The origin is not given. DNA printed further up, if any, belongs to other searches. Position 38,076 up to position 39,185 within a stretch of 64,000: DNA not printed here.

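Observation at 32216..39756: Bacterial lipid-A-style acylation kit in an archaeon: LpxA-like, FabG-like, ceramidase-like amidase and acyl-CoA synthetase next to a 3-amino-sugar cassette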

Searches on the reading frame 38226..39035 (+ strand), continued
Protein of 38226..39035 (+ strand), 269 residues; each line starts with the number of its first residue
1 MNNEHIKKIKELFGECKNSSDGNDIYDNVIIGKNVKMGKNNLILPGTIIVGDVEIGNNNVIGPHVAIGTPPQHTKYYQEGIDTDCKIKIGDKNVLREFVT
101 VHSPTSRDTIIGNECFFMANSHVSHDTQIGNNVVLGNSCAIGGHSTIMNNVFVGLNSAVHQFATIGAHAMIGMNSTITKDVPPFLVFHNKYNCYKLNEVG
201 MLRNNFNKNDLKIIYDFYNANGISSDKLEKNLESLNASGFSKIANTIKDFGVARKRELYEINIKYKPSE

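Call 55: search_protein_families(library=pfam, proteins=[L037:4671-5846:+, L037:5832-6422:-, L037:6419-7612:-, L037:8265-8657:-, L037:8793-9653:-, L037:9953-10705:+, L037:10744-11736:-, L037:12300-13463:-, L037:13837-14394:-], max_evalue=0.0001)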
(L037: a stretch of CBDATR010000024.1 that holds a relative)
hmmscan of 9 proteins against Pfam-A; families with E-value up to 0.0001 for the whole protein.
L037:4671-5846:+ (391 aa): 1 family
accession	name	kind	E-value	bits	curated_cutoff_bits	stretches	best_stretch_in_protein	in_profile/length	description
PF02005.22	TRM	-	5.1e-75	253.4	27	1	38-386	13-375/376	N2,N2-dimethylguanosine tRNA methyltransferase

L037:5832-6422:- (196 aa): 1 family
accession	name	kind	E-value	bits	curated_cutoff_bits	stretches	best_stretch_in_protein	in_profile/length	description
PF01728.25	FtsJ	-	1.7e-48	165.4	24.1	1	20-195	1-181/181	FtsJ-like methyltransferase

L037:6419-7612:- (397 aa): 0 families

L037:8265-8657:- (130 aa): 0 families

L037:8793-9653:- (286 aa): 1 family
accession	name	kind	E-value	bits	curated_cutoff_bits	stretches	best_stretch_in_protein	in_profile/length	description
PF02621.19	VitK2_biosynth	-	1.7e-67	228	26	1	14-271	1-251/252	Menaquinone biosynthesis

L037:9953-10705:+ (250 aa): 4 families
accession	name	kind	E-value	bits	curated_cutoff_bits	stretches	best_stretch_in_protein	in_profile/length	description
PF00132.30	Hexapep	-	1.9e-26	91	27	3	108-142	2-36/36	Bacterial transferase hexapeptide (six repeats)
PF25084.1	LbH_EIF2B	-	5.2e-10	39.7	54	0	83-173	14-102/105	EIF2B subunit epsilon LbH domain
PF13720.11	Acetyltransf_11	-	5.2e-07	30.4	24.5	1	179-218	1-42/82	Udp N-acetylglucosamine O-acyltransferase; Domain 2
PF24894.1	Hexapep_GlmU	-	5.2e-06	27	23.3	0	7-69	34-88/104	GlmU-like, C-terminal hexapeptide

L037:10744-11736:- (330 aa): 1 family
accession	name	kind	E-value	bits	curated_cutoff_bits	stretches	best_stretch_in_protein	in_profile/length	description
PF03050.20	DDE_Tnp_IS66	-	3.1e-08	33.8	23.1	1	223-288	14-78/284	Transposase IS66 family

L037:12300-13463:- (387 aa): 3 families
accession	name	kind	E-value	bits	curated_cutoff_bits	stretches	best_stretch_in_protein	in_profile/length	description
PF13359.12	DDE_Tnp_4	-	2e-26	92.9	24.8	1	204-368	2-158/158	DDE superfamily endonuclease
PF01609.27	DDE_Tnp_1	-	1.1e-12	48.5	23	1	204-355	10-187/200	Transposase DDE domain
PF13613.12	HTH_Tnp_4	-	4.1e-08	33.2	27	1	128-166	9-47/53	Helix-turn-helix of DDE superfamily endonuclease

L037:13837-14394:- (185 aa): 4 families
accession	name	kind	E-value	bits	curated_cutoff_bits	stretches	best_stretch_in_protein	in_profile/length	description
PF00571.33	CBS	-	2.8e-16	60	24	1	68-121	2-56/57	CBS domain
PF01381.28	HTH_3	-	3.2e-13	49.9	23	1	8-54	1-47/55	Helix-turn-helix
PF12844.13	HTH_19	-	2.7e-07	30.8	30.2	1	8-51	4-47/64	Helix-turn-helix domain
PF13560.12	HTH_31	-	1.1e-06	29.3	27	1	8-55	6-54/64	Helix-turn-helix domain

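Call 60: search_protein_families(library=pfam, proteins=[L084:7735-8688:-, L084:8685-9791:-, L084:6697-7608:-, L084:4178-5410:-, L084:16878-17945:+], max_evalue=0.01)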
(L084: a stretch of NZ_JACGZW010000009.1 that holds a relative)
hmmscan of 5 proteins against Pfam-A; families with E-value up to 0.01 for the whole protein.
L084:7735-8688:- (317 aa): 5 families
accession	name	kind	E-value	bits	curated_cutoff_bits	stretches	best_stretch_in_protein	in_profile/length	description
PF01408.29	GFO_IDH_MocA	-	6.1e-21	75.8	24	1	4-117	2-119/120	Oxidoreductase family, NAD-binding Rossmann fold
PF22725.1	GFO_IDH_MocA_C3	-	4.7e-09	36.7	27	1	150-220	40-109/124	GFO/IDH/MocA C-terminal domain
PF01118.30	Semialdhyde_dh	-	5.3e-06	27.3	26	1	4-85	1-91/121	Semialdehyde dehydrogenase, NAD binding domain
PF03807.23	F420_oxidored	-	0.00011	23.2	21.6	1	4-80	1-79/94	NADP oxidoreductase coenzyme F420-dependent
PF02894.22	GFO_IDH_MocA_C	-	0.0019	18.4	22.9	1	149-214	36-102/218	Oxidoreductase family, C-terminal alpha/beta domain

L084:8685-9791:- (368 aa): 5 families
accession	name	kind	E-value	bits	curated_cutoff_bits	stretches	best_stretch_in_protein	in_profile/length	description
PF01041.23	DegT_DnrJ_EryC1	-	1.5e-118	396.6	19.8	1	13-363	8-360/360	DegT/DnrJ/EryC1/StrS aminotransferase family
PF01212.27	Beta_elim_lyase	-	1.9e-09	37.7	27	1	25-262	28-272/288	Beta-eliminating lyase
PF00155.27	Aminotran_1_2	-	8.5e-07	28.9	19.7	1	31-157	44-192/361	Aminotransferase class I and II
PF01053.26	Cys_Met_Meta_PP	-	1.2e-06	27.9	27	1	28-202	51-225/381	Cys/Met metabolism PLP-dependent enzyme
PF00266.25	Aminotran_5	-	1.4e-05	24.7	21.5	1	37-156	51-181/371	Aminotransferase class-V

L084:6697-7608:- (303 aa): 0 families

L084:4178-5410:- (410 aa): 0 families

L084:16878-17945:+ (355 aa): 0 families

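Call 72: predict_structure(alignment_id=A4)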
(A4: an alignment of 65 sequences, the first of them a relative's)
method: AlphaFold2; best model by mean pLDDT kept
length: 269 residues; sequences in the alignment: 65
mean_pLDDT: 92.5   pTM: 0.90
mean pLDDT of the five models: 92.5, 91.8, 91.6, 90.5, 90.4
residues with pLDDT >= 90: 212; 70-90: 48; 50-70: 9; < 50: 0
segments of 3 or more residues with pLDDT < 50: none
pLDDT, mean of each block of 10 residues (from residue 1): 88 86 94 97 98 98 98 94 96 98 97 98 98 98 97 98 96 97 94 92 95 92 73 79 78 82 84
secondary structure, 60 per line:
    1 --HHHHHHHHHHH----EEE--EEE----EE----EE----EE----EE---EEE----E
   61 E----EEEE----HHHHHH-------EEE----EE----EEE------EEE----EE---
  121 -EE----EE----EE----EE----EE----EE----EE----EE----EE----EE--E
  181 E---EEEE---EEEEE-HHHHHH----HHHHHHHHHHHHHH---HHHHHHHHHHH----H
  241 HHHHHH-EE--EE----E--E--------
elements in order: H3-13 E18-20 E23-25 E53-55 E66-69 H74-79 E87-89 E100-102 E109-111 E185-188 E192-196 H198-203 H208-221 H225-235 H240-246

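Call 75: fold_search(model_id=the predicted structure, library=pdb)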
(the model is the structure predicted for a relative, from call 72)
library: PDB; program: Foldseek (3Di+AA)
matches with E <= 10: 671; with E <= 0.001: 205
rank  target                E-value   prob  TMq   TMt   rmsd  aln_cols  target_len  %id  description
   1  6p9p                  8.4e-14  1.00  0.72  0.74   4.8       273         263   25  E.coli LpxA in complex with Compound 1 (released 2020-03-11)
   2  6oss_A                2.4e-13  1.00  0.69  0.69   5.8       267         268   31  Crystal Structure of the Acyl-Carrier-Protein UDP-N-Acetylglucosamine O-Acyltransferase LpxA from Proteus mirabilis (released 2020-01-29)
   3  2jf2                  2.4e-13  1.00  0.65  0.66   6.2       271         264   25  Nucleotide substrate binding by UDP-N-acetylglucosamine acyltransferase (released 2007-04-24)
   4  4eqy_C                6.3e-12  1.00  0.68  0.71   6.1       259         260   28  Crystal structure of Acyl-[acyl-carrier-protein]--UDP-N-acetylglucosamine O-acyltransferase from Burkholderia thailand (released 2012-05-16)
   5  5f42_A                6.9e-12  1.00  0.63  0.61   7.2       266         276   27  Activity and Crystal Structure of Francisella novicida UDP-N-Acetylglucosamine Acyltransferase (released 2016-10-12)
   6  4eqy_A                7.3e-12  1.00  0.70  0.72   5.8       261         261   27  Crystal structure of Acyl-[acyl-carrier-protein]--UDP-N-acetylglucosamine O-acyltransferase from Burkholderia thailand (released 2012-05-16)
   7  5dem_C                9.2e-12  1.00  0.64  0.67   6.5       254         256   28  Structure of Pseudomonas aeruginosa LpxA (released 2015-09-16)
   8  3hsq_A                1.8e-11  1.00  0.56  0.58   8.3       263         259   30  Structural Basis for the Sugar Nucleotide and Acyl Chain Selectivity of Leptospira interrogans LpxA (released 2009-09-01)
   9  5jxx_B                2.3e-11  1.00  0.64  0.67   7.2       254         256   32  Crystal structure of UDP-N-acetylglucosamine O-acyltransferase (LpxA) from Moraxella catarrhalis RH4. (released 2017-06-14)
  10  7okc                  5.6e-11  1.00  0.69  0.70   6.2       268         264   25  Crystal structure of Escherichia coli LpxA in complex with compound 1 (released 2021-10-06)
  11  5jxx_A                6.1e-11  1.00  0.57  0.60   9.3       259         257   30  Crystal structure of UDP-N-acetylglucosamine O-acyltransferase (LpxA) from Moraxella catarrhalis RH4. (released 2017-06-14)
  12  5dep_A                6.4e-11  1.00  0.70  0.73   5.0       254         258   27  Structure of Pseudomonas aeruginosa LpxA in complex with UDP-GlcNAc (released 2015-09-16)
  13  4r36_A                8.2e-11  1.00  0.65  0.69   6.4       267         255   29  Crystal structure analysis of LpxA, a UDP-N-acetylglucosamine acyltransferase from Bacteroides fragilis 9343 (released 2015-05-06)
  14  7ojq_C                1.2e-10  1.00  0.63  0.66   6.4       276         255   24  Crystal structure of Pseudomonas aeruginosa LpxA in complex with compound 7 (released 2021-10-13)
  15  4e6t_B                1.3e-10  1.00  0.56  0.56   8.4       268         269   25  Structure of LpxA from Acinetobacter baumannii at 1.8A resolution (P212121 form) (released 2012-12-12)
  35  8e62_B                9.3e-08  1.00  0.55  0.81   3.6       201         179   25  STRUCTURE OF Pcryo_0615 from Psychrobacter cryohalolentis, an N-acetyltransferase required to produce Diacetamido-2,3- (released 2022-11-23)
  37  8e62_C                1.2e-07  1.00  0.53  0.76   5.8       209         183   26  STRUCTURE OF Pcryo_0615 from Psychrobacter cryohalolentis, an N-acetyltransferase required to produce Diacetamido-2,3- (released 2022-11-23)
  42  8e62_D                2.3e-07  1.00  0.49  0.76   6.2       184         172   28  STRUCTURE OF Pcryo_0615 from Psychrobacter cryohalolentis, an N-acetyltransferase required to produce Diacetamido-2,3- (released 2022-11-23)
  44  8e62_A                3.6e-07  1.00  0.57  0.83   3.5       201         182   26  STRUCTURE OF Pcryo_0615 from Psychrobacter cryohalolentis, an N-acetyltransferase required to produce Diacetamido-2,3- (released 2022-11-23)
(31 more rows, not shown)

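Call 76: search_solved_structures(query=P0016, max_evalue=1e-10, show_alignments=2)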
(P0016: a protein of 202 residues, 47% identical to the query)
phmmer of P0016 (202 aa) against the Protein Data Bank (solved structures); distinct sequences matched with E-value up to 1e-10: 18.
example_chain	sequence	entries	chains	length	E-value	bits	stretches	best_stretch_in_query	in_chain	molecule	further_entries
8e62_A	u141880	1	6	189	3.9e-31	111.5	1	40-193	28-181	UDP-N-acetylglucosamine acyltransferase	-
5dem_A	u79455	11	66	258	1.6e-26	96.4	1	8-197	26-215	Acyl-[acyl-carrier-protein]--UDP-N-acetylglucosamine O-acyltransferase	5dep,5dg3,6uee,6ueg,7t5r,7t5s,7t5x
7oj6_A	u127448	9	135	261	1.7e-26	96.4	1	8-197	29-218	Acyl-[acyl-carrier-protein]-UDP-N-acetylglucosamine O-acyltransferase | Acyl-[acyl-carrier-protein]--UDP-N-acetylglucosamine O-acyltransferase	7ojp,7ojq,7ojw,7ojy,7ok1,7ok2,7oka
4e6u_A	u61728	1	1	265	1.4e-25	93.4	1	9-198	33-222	Acyl-[acyl-carrier-protein]--UDP-N-acetylglucosamine O-acyltransferase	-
4e6t_A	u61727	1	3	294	2.5e-25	92.6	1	9-198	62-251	Acyl-[acyl-carrier-protein]--UDP-N-acetylglucosamine O-acyltransferase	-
4eqy_A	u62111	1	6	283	3.2e-25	92.2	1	7-198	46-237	Acyl-[acyl-carrier-protein]--UDP-N-acetylglucosamine O-acyltransferase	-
6oss_A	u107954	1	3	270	5e-24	88.3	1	9-198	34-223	Acyl-[acyl-carrier-protein]--UDP-N-acetylglucosamine O-acyltransferase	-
3t57_A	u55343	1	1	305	3.6e-22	82.3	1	10-199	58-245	UDP-N-acetylglucosamine O-acyltransferase domain-containing protein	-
5jxx_A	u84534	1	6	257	9.5e-22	80.9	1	9-195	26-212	Acyl-[acyl-carrier-protein]--UDP-N-acetylglucosamine O-acyltransferase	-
1lxa_A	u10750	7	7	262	1e-21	80.8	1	9-197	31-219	UDP N-ACETYLGLUCOSAMINE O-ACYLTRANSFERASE | Acyl-[acyl-carrier-protein]--UDP-N-acetylglucosamine O-acyltransferase | UDP-N-acetylglucosamine acyltransferase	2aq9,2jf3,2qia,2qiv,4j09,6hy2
2jf2_A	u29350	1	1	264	1.1e-21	80.7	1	9-197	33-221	ACYL-[ACYL-CARRIER-PROTEIN]--UDP-N-ACETYLGLUCOSAMINE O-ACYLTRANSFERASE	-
7okc_A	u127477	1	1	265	1.1e-21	80.7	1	9-197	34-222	Acyl-[acyl-carrier-protein]--UDP-N-acetylglucosamine O-acyltransferase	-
6p9p_A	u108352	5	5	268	1.1e-21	80.7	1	9-197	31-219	Acyl-[acyl-carrier-protein]--UDP-N-acetylglucosamine O-acyltransferase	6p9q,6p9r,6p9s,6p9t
5f42_A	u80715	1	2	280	1.3e-21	80.4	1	29-199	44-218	Acyl-[acyl-carrier-protein]--UDP-N-acetylglucosamine O-acyltransferase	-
3r0s_A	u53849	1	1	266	2.6e-19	72.9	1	4-183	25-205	Acyl-[acyl-carrier-protein]--UDP-N-acetylglucosamine O-acyltransferase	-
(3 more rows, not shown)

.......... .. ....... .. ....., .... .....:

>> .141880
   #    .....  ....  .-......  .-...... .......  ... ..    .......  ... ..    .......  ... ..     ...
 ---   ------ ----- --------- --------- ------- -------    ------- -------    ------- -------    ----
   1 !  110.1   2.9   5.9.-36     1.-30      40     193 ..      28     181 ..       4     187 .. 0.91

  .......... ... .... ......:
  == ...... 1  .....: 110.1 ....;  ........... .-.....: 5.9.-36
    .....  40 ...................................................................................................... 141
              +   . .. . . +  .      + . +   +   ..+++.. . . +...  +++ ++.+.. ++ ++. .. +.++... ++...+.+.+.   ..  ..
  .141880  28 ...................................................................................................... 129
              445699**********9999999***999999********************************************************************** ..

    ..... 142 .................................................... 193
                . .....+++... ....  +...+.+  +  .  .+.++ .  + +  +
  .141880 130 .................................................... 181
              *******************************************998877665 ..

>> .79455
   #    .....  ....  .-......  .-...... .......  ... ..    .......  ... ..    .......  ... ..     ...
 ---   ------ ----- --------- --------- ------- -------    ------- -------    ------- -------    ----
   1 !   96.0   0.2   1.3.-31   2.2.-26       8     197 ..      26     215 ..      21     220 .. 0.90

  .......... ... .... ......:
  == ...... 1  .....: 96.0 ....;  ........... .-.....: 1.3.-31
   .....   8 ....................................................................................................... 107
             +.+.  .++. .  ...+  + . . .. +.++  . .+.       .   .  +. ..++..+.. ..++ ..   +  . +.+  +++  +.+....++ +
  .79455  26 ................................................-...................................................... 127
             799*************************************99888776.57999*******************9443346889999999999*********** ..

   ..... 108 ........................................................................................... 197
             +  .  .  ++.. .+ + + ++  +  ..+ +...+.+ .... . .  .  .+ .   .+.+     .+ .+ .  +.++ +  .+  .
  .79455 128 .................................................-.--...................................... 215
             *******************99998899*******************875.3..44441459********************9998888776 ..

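Call 93: find_encoding_contigs(protein=P0003, flank=5000, max_places=2)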
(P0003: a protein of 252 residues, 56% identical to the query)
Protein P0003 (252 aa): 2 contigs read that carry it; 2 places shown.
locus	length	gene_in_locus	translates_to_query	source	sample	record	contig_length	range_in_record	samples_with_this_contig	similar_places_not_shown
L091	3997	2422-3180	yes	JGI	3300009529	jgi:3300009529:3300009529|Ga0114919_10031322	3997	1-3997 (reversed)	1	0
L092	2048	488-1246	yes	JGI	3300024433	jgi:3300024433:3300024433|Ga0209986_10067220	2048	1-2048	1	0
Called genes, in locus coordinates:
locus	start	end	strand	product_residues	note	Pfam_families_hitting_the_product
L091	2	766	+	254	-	?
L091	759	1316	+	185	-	PF13489:Methyltransf_23, PF13847:Methyltransf_31 (faint), PF08241:Methyltransf_11 (faint), PF08242:Methyltransf_12 (faint)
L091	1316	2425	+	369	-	PF00534:Glycos_transf_1, PF13692:Glyco_trans_1_4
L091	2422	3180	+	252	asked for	PF25084:LbH_EIF2B (faint), PF25087:GMPPB_C (faint), PF00132:Hexapep (weak), PF13720:Acetyltransf_11 (weak)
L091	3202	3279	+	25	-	-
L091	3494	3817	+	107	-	-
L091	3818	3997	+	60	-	?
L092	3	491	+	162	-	?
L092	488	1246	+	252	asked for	PF25084:LbH_EIF2B (faint), PF25087:GMPPB_C (faint), PF00132:Hexapep (weak), PF13720:Acetyltransf_11 (weak)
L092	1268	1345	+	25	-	-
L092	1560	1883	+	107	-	-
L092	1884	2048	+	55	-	?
